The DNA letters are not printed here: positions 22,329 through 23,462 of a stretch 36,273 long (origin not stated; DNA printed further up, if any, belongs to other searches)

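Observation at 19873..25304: Six-gene inositol operon with an enzyme set that fits no described archaeal inositol pathway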

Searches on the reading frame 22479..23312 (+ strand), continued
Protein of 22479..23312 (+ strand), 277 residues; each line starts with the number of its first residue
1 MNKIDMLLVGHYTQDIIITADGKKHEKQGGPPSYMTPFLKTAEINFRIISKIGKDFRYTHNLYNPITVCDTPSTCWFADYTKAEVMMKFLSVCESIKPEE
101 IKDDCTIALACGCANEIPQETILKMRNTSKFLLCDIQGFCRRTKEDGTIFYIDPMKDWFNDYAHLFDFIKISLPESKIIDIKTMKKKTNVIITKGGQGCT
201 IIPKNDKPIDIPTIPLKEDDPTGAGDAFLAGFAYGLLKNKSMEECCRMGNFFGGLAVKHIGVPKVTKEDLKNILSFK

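Call 93: fold_search(model_id=the predicted structure, library=pdb)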
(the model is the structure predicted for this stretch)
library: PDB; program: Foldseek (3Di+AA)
matches with E <= 10: 806; with E <= 0.001: 338
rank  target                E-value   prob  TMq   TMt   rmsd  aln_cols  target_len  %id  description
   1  1vk4                  3.4e-17  1.00  0.76  0.75   3.8       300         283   19  Crystal structure of PfkB Carbohydrate kinase (TM0415) from Thermotoga maritima at 1.91 A resolution (released 2004-05-04)
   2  1vm7_A                8.7e-17  1.00  0.74  0.69   3.9       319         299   20  Crystal structure of Ribokinase (TM0960) from Thermotoga maritima at 2.15 A resolution (released 2004-09-21)
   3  5ysp_A                1.7e-16  1.00  0.79  0.79   3.2       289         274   19  Pyrophosphate-dependent kinase in the ribokinase family complexed with a pyrophosphate analog and myo-inositol (released 2018-05-16)
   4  5ysq_B                2.1e-16  1.00  0.79  0.78   3.2       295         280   18  Sulfate-complex structure of a pyrophosphate-dependent kinase in the ribokinase family provides insight into the donor (released 2018-05-16)
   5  3w4s_A                2.1e-16  1.00  0.77  0.78   3.7       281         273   19  Myo-inositol kinase from Thermococcus kodakarensis (released 2013-06-12)
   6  7e4l_B                2.5e-16  1.00  0.75  0.75   3.9       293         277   19  Conversion of pyrophosphate-dependent myo-inositol-1 kinase into myo-inositol-3 kinase by N78L/S89L mutation (released 2021-05-05)
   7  5ysq_A                3.4e-16  1.00  0.76  0.76   3.5       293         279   19  Sulfate-complex structure of a pyrophosphate-dependent kinase in the ribokinase family provides insight into the donor (released 2018-05-16)
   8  9zpu_D                7.2e-16  1.00  0.73  0.67   4.5       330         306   15  Crystal Structure of a Ribokinase from Brucella suis in complex with ADP (released 2025-12-31)
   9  6ilr_A                7.2e-16  1.00  0.75  0.67   5.2       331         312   16  Structure of Arabidopsis thaliana Ribokinase in unligand form (released 2019-03-13)
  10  9zpu_C                1.0e-15  1.00  0.71  0.66   4.8       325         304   14  Crystal Structure of a Ribokinase from Brucella suis in complex with ADP (released 2025-12-31)
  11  9zpu_A                1.1e-15  1.00  0.73  0.67   4.6       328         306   14  Crystal Structure of a Ribokinase from Brucella suis in complex with ADP (released 2025-12-31)
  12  1vm7_B                1.3e-15  1.00  0.74  0.69   3.9       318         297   20  Crystal structure of Ribokinase (TM0960) from Thermotoga maritima at 2.15 A resolution (released 2004-09-21)
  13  11bl_A                1.4e-15  1.00  0.71  0.66   5.0       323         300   15  Crystal Structure of a Ribokinase from Brucella suis in complex ADP (P21 form) (released 2026-02-25)
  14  7e4l_A                2.1e-15  1.00  0.78  0.78   3.4       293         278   19  Conversion of pyrophosphate-dependent myo-inositol-1 kinase into myo-inositol-3 kinase by N78L/S89L mutation (released 2021-05-05)
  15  2c4e                  2.8e-15  1.00  0.69  0.65   5.9       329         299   19  Crystal Structure of Methanocaldococcus jannaschii Nucleoside Kinase - An Archaeal Member of the Ribokinase Family (released 2006-08-30)
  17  5ysp_B                4.4e-15  1.00  0.78  0.78   3.2       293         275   18  Pyrophosphate-dependent kinase in the ribokinase family complexed with a pyrophosphate analog and myo-inositol (released 2018-05-16)
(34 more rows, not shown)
